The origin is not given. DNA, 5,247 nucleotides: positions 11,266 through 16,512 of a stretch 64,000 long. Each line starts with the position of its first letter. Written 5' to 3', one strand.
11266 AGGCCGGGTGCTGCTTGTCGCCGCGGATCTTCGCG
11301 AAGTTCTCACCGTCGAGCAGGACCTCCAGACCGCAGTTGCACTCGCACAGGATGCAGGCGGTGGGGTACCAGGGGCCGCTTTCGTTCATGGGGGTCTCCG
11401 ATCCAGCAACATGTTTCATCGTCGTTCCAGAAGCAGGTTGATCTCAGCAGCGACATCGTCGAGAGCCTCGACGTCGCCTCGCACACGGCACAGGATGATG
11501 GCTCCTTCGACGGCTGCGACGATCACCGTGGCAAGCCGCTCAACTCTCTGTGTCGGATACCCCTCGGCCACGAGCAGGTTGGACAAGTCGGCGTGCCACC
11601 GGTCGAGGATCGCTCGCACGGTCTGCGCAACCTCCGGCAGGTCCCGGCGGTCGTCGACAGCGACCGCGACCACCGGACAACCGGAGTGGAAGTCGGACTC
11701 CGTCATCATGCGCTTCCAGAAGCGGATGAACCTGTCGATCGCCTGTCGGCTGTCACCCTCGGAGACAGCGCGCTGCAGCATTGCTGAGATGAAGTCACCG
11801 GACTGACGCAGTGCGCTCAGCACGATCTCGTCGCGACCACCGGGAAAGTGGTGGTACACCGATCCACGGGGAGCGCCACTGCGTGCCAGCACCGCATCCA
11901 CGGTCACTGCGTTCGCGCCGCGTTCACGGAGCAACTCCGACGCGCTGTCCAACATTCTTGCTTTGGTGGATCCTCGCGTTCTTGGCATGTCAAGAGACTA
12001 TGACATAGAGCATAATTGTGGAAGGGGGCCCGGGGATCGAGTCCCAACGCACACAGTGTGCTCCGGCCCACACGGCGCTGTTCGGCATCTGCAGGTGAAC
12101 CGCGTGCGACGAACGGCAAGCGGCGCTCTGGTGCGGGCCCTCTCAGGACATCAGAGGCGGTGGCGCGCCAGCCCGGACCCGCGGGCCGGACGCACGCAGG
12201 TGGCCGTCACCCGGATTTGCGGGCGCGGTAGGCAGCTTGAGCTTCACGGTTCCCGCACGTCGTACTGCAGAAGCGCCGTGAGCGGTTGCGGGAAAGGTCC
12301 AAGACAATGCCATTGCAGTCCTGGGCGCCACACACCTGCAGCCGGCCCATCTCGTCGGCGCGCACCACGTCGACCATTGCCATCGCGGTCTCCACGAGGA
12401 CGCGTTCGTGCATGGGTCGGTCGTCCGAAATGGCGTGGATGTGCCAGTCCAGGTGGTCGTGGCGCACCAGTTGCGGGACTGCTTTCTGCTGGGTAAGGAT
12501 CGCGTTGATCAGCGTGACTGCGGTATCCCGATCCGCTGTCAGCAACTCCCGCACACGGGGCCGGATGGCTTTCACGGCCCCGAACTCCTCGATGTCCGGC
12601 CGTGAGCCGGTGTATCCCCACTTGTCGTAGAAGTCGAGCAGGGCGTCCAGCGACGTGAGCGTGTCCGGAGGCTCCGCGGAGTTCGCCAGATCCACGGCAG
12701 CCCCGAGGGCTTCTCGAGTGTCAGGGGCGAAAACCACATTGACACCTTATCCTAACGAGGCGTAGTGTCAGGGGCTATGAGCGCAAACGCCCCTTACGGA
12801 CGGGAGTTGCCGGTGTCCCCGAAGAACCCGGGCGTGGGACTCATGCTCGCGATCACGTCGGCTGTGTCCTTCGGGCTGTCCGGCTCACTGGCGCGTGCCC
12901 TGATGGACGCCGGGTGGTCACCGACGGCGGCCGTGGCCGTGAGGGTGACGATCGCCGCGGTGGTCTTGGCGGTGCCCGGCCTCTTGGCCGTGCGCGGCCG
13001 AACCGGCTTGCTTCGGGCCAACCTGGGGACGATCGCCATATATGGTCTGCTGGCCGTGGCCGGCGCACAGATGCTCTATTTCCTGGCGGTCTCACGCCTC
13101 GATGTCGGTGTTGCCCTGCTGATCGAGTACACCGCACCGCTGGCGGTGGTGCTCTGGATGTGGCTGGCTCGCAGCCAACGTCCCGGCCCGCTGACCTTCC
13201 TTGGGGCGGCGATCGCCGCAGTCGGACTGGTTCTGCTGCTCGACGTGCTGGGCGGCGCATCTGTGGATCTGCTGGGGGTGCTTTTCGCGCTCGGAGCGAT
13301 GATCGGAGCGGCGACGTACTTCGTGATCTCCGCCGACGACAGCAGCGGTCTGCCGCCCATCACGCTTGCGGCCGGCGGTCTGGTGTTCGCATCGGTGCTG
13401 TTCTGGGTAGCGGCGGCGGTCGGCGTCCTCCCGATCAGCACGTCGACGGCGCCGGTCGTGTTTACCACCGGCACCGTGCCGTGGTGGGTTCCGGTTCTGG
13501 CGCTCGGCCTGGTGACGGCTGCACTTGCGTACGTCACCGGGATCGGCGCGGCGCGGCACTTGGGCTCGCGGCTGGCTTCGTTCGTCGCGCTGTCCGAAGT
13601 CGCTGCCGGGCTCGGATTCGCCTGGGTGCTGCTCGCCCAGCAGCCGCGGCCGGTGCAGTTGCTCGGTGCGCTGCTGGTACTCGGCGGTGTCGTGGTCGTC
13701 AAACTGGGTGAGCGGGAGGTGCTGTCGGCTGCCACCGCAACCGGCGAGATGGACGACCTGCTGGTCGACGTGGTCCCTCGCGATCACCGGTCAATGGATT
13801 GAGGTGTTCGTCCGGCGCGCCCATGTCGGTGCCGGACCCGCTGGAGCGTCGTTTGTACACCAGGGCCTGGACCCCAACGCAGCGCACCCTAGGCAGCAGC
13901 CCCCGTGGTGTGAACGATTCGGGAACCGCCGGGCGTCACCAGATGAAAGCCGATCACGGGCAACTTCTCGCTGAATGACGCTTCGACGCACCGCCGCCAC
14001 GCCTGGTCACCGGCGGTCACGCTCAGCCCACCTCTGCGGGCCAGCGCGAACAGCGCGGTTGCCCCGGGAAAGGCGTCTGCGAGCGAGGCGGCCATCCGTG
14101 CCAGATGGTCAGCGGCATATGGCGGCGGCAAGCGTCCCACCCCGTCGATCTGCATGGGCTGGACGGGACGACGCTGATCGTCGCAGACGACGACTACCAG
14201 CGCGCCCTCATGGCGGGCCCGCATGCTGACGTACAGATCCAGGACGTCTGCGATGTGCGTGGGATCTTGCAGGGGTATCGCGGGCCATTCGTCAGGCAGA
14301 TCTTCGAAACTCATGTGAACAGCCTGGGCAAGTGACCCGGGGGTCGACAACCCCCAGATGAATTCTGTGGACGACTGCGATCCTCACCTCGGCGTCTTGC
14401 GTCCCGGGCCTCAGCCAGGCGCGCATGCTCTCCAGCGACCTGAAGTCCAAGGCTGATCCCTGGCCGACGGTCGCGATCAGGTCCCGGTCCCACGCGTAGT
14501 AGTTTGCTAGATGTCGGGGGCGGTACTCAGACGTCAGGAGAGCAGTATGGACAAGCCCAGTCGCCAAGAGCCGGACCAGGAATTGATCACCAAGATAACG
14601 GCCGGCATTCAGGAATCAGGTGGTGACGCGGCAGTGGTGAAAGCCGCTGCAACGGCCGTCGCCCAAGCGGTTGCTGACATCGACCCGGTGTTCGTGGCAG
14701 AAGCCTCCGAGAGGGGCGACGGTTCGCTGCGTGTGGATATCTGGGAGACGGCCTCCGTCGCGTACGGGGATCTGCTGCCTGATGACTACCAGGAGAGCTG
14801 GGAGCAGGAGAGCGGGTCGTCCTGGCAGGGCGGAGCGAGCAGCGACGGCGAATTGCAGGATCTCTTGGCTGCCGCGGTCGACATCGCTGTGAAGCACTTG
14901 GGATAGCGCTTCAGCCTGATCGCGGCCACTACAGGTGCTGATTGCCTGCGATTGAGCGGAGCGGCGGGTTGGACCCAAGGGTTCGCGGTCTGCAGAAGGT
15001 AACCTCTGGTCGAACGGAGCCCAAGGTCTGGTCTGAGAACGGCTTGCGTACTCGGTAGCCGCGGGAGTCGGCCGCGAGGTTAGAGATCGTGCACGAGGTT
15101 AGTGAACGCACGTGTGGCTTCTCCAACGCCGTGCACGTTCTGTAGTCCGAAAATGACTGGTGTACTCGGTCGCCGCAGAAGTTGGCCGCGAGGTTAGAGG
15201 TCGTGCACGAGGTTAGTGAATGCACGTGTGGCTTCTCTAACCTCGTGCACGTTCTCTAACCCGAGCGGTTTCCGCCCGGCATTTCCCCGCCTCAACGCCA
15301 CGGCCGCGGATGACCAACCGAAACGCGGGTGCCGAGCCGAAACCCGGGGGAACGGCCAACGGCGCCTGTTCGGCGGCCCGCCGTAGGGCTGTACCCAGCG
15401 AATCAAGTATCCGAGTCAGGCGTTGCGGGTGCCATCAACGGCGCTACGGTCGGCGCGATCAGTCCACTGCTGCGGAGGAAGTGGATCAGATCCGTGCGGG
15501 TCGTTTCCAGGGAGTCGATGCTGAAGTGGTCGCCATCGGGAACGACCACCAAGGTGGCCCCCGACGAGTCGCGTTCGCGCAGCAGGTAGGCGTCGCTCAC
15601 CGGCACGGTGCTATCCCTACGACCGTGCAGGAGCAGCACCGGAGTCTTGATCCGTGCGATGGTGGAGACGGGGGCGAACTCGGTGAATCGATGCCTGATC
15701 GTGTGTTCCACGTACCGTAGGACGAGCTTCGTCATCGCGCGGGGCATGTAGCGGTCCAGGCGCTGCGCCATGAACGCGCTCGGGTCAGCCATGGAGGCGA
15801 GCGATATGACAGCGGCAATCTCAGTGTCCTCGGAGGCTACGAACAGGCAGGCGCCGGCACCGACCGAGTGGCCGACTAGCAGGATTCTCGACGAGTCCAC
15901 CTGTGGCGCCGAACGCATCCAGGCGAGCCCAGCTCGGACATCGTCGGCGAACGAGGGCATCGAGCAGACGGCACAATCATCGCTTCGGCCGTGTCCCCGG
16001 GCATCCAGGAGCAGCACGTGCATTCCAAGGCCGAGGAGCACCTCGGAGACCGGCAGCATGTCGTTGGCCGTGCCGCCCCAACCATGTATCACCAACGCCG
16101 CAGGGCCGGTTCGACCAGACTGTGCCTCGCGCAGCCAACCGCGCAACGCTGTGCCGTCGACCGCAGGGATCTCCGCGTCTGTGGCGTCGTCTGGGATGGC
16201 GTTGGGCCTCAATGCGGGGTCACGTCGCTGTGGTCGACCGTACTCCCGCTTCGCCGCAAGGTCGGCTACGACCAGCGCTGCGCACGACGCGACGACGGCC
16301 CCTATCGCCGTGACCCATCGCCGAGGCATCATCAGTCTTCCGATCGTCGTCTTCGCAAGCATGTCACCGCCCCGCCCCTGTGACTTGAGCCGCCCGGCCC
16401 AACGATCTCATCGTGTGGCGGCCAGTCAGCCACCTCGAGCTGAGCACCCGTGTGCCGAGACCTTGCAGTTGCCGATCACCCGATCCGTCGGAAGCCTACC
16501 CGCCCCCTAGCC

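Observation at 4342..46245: Dense, modular hairpin-repeat family (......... arms, CACGTG loop) at 10 intergenic loci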

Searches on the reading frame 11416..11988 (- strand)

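Call 48: search_protein_families(library=pfam, proteins=[window:11416-11988:-], max_evalue=0.01)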
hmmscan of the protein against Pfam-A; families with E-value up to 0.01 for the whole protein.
window:11416-11988:- (190 aa): 3 families
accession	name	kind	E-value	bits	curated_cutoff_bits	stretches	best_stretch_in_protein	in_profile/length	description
PF21993.1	TetR_C_13_2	-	4e-26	91.7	27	1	82-181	3-102/103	Transcriptional regulator LmrA/YxaF-like, C-terminal domain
PF16925.10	TetR_C_13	-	6.3e-12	46.3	27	1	84-180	5-106/109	Tetracyclin repressor-like, C-terminal domain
PF00440.29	TetR_N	-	3.4e-10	40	24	1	13-57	2-45/47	Bacterial regulatory proteins, tetR family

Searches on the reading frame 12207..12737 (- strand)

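Call 48: search_protein_families(library=pfam, proteins=[window:12207-12737:-], max_evalue=0.01)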
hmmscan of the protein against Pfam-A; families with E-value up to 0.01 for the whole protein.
window:12207-12737:- (176 aa): 2 families
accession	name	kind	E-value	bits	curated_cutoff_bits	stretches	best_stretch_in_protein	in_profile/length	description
PF11706.13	zf-CGNR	-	1.3e-16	60.6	24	1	132-174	1-44/44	CGNR zinc finger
PF07336.16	ABATE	-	5.7e-14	53.3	24.4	1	13-127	3-129/130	Putative stress-induced transcription regulator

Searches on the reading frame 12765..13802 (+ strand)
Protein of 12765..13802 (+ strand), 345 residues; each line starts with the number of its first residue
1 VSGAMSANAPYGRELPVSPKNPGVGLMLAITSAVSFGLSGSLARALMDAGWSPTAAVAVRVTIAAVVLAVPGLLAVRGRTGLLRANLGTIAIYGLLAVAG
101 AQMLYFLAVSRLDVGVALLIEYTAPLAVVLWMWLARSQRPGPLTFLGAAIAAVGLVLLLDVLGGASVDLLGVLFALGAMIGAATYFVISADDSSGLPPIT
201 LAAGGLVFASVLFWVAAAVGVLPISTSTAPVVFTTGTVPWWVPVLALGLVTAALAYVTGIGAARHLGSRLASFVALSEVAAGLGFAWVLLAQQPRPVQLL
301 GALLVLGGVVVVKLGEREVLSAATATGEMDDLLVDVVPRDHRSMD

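Call 48: search_protein_families(library=pfam, proteins=[window:12765-13802:+], max_evalue=0.01)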
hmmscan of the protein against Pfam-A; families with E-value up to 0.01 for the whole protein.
window:12765-13802:+ (345 aa): 1 family
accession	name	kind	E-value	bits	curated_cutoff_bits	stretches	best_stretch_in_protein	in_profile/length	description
PF00892.27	EamA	-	2.8e-28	99.3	28.2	2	25-159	3-134/135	EamA-like transporter family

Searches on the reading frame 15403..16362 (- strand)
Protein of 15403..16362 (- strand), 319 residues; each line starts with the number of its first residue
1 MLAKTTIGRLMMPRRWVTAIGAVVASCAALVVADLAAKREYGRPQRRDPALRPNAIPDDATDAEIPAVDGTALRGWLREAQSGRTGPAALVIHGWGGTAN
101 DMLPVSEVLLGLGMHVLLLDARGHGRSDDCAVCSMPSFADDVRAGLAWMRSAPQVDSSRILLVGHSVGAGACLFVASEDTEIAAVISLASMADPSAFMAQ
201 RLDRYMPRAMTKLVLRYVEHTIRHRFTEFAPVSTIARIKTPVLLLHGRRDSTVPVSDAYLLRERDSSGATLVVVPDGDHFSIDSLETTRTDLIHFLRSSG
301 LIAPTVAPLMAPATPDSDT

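Call 14: search_protein_families(library=pfam, proteins=[window:15403-16362:-])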
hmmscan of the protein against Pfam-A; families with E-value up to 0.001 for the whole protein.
window:15403-16362:- (319 aa): 10 families
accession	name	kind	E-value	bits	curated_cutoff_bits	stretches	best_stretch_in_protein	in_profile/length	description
PF00561.26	Abhydrolase_1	-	9.7e-17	61.9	25.8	1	90-220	4-130/245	alpha/beta hydrolase fold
PF12146.15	Hydrolase_4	-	2.9e-16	59.9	27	1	90-213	8-133/239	Serine aminopeptidase, S33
PF00326.27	Peptidase_S9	-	1.3e-10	41.6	22.6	1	140-282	46-190/213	Prolyl oligopeptidase family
PF12697.13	Abhydrolase_6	-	1.7e-10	42.3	26.3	1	90-282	2-207/217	Alpha/beta hydrolase family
PF02129.25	Peptidase_S15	-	5.1e-08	33.4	23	1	109-195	47-133/262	X-Pro dipeptidyl-peptidase (S15 family)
PF20434.5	BD-FAE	-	7.2e-08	32.6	26.8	1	134-263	62-213/215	BD-FAE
PF01738.24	DLH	-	5.9e-07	29.7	21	0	85-187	12-126/217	Dienelactone hydrolase family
PF08840.17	BAAT_C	-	1.6e-05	25.5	20.9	1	146-253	10-127/210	BAAT / Acyl-CoA thioester hydrolase C terminal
PF05448.18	AXE1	-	6.8e-05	22.2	21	0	138-284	157-308/321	Acetyl xylan esterase (AXE1)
PF12740.14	PETase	-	0.00017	21.5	28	1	153-198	120-165/263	PET hydrolase-like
